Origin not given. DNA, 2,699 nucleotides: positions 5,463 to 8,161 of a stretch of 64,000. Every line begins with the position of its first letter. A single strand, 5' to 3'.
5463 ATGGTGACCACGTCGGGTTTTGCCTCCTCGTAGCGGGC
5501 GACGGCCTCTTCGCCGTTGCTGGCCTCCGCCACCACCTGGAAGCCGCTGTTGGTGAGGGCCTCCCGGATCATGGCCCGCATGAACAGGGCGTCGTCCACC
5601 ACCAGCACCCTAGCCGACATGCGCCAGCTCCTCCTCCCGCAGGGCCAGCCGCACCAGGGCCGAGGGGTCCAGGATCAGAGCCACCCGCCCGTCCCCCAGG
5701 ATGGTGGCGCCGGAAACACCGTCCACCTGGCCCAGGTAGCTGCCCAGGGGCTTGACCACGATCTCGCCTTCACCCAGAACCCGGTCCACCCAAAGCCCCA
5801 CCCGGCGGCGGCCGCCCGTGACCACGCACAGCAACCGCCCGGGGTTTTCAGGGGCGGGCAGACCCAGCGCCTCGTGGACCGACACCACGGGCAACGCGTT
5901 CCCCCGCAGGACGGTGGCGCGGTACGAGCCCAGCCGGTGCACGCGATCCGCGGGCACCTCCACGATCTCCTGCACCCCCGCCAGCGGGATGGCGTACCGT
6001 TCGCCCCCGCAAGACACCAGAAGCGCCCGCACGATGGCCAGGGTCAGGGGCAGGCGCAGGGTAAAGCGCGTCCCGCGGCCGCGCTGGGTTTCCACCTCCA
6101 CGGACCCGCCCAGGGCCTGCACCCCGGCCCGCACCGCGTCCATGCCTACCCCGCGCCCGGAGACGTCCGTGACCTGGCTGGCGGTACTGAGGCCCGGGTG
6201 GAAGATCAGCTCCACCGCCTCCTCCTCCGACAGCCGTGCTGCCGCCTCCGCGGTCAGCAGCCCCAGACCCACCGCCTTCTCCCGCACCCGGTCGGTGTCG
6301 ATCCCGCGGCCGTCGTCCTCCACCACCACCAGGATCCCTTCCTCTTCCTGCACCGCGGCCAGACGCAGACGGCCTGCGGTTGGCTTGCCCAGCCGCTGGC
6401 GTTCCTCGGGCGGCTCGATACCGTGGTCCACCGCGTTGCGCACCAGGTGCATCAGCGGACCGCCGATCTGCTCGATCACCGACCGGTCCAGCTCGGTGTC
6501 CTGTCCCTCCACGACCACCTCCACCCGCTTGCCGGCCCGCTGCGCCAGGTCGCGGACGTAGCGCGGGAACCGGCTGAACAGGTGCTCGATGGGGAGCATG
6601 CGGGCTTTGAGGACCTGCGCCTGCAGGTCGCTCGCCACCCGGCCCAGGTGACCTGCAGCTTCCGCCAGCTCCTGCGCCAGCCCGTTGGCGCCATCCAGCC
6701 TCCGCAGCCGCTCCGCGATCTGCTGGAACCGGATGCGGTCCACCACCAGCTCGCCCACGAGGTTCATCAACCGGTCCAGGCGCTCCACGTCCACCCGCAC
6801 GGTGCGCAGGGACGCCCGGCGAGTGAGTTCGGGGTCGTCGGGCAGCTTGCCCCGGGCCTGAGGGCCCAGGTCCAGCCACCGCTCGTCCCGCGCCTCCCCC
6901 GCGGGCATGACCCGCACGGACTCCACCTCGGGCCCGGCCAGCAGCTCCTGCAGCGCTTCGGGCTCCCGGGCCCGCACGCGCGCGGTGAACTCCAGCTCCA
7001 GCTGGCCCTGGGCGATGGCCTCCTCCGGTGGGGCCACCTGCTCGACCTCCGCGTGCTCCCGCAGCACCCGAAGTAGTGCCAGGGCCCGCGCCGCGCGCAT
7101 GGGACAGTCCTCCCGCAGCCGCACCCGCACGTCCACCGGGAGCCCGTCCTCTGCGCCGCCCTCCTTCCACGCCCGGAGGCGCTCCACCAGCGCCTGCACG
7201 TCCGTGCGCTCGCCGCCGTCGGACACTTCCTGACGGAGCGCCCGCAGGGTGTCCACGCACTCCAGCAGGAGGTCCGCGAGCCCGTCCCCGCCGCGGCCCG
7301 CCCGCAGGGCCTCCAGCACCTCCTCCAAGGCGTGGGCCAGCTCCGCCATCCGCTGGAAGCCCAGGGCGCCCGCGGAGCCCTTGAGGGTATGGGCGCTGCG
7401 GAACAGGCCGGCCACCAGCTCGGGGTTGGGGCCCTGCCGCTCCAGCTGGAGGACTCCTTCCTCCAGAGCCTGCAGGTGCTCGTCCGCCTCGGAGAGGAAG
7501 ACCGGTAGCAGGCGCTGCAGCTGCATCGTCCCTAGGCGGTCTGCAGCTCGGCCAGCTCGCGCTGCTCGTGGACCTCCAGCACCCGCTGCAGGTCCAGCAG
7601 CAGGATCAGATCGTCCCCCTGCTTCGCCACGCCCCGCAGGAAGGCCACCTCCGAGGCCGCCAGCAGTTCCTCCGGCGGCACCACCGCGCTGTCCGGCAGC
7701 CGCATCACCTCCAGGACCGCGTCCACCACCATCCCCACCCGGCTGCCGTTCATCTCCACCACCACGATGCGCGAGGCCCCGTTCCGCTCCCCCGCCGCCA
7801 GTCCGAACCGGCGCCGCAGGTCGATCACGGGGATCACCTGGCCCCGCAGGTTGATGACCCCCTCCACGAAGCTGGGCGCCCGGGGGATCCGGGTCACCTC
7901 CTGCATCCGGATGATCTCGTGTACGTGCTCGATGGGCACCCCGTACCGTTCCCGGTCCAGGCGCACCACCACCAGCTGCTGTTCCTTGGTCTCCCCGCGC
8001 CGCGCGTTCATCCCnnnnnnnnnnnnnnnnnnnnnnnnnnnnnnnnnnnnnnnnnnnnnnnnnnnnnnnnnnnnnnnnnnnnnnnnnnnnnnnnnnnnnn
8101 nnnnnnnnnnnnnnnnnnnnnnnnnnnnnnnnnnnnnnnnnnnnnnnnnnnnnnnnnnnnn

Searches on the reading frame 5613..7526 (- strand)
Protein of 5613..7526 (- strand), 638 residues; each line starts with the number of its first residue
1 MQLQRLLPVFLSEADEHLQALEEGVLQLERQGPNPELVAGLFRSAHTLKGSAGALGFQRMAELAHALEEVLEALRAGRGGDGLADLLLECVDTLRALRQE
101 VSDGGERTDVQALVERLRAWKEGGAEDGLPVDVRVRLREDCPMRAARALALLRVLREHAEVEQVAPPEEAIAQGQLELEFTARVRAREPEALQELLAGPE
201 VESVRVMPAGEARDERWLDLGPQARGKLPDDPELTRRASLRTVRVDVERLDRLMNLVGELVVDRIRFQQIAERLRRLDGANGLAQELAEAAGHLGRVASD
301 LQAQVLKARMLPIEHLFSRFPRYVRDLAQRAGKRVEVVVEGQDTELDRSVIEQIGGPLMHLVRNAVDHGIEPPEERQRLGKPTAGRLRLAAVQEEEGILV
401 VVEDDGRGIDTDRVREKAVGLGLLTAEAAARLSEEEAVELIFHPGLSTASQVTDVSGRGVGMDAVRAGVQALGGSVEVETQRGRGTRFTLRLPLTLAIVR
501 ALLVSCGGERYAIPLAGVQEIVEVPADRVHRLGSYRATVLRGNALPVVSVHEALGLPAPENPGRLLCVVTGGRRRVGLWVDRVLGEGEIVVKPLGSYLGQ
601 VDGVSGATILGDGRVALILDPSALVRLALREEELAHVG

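Call 7: search_protein_families(library=pfam, proteins=[window:5613-7526:-], max_evalue=0.01)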
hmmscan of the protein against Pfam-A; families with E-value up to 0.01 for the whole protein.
seq(638 aa): 5 families
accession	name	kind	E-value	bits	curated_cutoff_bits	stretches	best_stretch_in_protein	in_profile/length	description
PF01584.24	CheW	-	5.8e-30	104.2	23.5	1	501-626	2-135/138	CheW-like domain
PF02895.20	H-kinase_dim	-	1.2e-19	70.9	23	1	241-307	2-67/68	Signal transducing histidine kinase, homodimeric domain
PF02518.31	HATPase_c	-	1.1e-17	64.9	26.4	1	358-495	6-110/111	Histidine kinase-, DNA gyrase B-, and HSP90-like ATPase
PF01627.28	Hpt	-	9.9e-17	61.4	24.6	1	6-96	2-83/84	Hpt domain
PF07194.16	P2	-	5.6e-12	46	23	1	133-206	4-79/81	P2 response regulator binding domain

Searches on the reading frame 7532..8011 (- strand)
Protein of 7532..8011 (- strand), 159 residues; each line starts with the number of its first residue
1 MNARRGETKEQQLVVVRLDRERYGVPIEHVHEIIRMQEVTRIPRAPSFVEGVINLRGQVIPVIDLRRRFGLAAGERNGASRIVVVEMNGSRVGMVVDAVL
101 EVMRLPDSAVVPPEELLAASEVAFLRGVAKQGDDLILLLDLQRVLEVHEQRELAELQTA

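Call 7: search_protein_families(library=pfam, proteins=[window:7532-8011:-], max_evalue=0.01)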
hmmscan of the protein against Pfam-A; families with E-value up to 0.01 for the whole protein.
window:7532-8011:- (159 aa): 1 family
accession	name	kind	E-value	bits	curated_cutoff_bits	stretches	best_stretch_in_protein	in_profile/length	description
PF01584.24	CheW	-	9e-41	139.2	23.5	1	12-146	1-135/138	CheW-like domain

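Call 68: find_encoding_contigs(protein=window:7532-8011:-, flank=10000, max_places=2)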
Protein window:7532-8011:- (159 aa): 3 contigs read that carry it; 2 places shown.
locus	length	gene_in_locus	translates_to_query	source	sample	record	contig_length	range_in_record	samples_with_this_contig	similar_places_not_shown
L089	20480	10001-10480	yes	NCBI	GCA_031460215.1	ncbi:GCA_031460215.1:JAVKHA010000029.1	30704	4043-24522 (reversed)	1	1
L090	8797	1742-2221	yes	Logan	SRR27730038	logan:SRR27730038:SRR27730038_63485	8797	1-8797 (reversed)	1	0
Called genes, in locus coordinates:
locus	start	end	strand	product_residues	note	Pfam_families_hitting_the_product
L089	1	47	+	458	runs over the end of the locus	PF00460:Flg_bb_rod (weak), PF22638:FlgK_D1, PF06429:Flg_bbr_C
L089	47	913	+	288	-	PF00669:Flagellin_N, PF00700:Flagellin_C (weak)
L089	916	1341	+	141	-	PF02623:FliW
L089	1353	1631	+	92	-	PF02599:CsrA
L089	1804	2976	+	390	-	PF00669:Flagellin_N, PF00700:Flagellin_C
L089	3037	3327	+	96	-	PF03646:FlaG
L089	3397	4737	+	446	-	PF02465:FliD_N, PF07195:FliD_C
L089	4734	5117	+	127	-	PF02561:FliS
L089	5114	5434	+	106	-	PF05400:FliT (weak)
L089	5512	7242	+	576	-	PF06103:DUF948 (faint), PF20155:TMP_3 (faint), PF00672:HAMP, PF00015:MCPsignal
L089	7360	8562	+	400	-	PF00158:Sigma54_activat, PF14532:Sigma54_activ_2, PF07728:AAA_5 (weak), PF25601:AAA_lid_14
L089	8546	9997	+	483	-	PF13487:HD_5, PF01966:HD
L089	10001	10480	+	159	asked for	PF01584:CheW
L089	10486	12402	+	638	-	PF01627:Hpt, PF07194:P2, PF02895:H-kinase_dim, PF02518:HATPase_c, PF01584:CheW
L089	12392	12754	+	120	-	PF00072:Response_reg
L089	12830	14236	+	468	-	PF04963:Sigma54_CBD, PF04552:Sigma54_DBD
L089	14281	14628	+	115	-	-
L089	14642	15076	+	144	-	PF00460:Flg_bb_rod (weak), PF06429:Flg_bbr_C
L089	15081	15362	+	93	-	PF02049:FliE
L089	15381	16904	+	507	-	PF01514:YscJ_FliF, PF08345:YscJ_FliF_C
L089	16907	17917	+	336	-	PF03448:MgtE_N (faint), PF14842:FliG_N, PF14841:FliG_M, PF01706:FliG_C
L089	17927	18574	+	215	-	PF00213:OSCP (faint), PF02108:FliH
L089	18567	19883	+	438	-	PF02874:ATP-synt_ab_N (weak), PF00006:ATP-synt_ab, PF18269:T3SS_ATPase_C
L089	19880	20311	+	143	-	PF02050:FliJ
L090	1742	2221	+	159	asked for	PF01584:CheW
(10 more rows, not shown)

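Call 69: list_cluster_members(proteins=[L089:8546-9997:+, L089:7360-8562:+])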
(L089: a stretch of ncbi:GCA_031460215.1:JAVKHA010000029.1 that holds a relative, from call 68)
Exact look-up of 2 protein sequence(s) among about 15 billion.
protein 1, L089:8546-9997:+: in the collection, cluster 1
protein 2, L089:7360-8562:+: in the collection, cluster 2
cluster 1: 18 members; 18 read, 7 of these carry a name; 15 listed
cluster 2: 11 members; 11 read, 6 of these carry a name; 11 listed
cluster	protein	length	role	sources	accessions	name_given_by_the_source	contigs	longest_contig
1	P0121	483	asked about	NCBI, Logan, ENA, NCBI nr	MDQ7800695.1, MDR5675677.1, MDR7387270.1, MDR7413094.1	MAG: HD domain-containing protein [Armatimonadota bacterium] | HD domain-containing protein [Armatimonadota bacterium]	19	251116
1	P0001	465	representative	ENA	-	-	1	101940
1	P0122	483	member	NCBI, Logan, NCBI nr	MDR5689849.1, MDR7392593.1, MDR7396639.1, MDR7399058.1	MAG: HD domain-containing protein [Armatimonadota bacterium] | HD domain-containing protein [Armatimonadota bacterium]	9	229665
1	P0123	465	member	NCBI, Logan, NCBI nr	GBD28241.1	Cyclic di-GMP phosphodiesterase response regulator RpfG [bacterium HR31]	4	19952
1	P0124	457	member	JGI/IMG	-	putative nucleotidyltransferase with HDIG domain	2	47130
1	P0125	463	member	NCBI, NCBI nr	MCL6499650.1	MAG: HD-GYP domain-containing protein [Firmicutes bacterium] | HD-GYP domain-containing protein [Bacillota bacterium]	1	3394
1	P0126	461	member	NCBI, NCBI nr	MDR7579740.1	MAG: HD domain-containing protein [Armatimonadota bacterium] | HD domain-containing protein [Armatimonadota bacterium]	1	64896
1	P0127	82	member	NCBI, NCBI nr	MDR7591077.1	MAG: hypothetical protein QN151_09980, partial [Armatimonadota bacterium] | hypothetical protein [Armatimonadota bacterium]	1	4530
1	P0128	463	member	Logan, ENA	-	-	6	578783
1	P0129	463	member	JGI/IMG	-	-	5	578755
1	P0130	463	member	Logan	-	-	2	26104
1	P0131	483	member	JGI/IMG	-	-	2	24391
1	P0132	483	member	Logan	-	-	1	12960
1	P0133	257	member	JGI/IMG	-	-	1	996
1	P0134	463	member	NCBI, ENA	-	-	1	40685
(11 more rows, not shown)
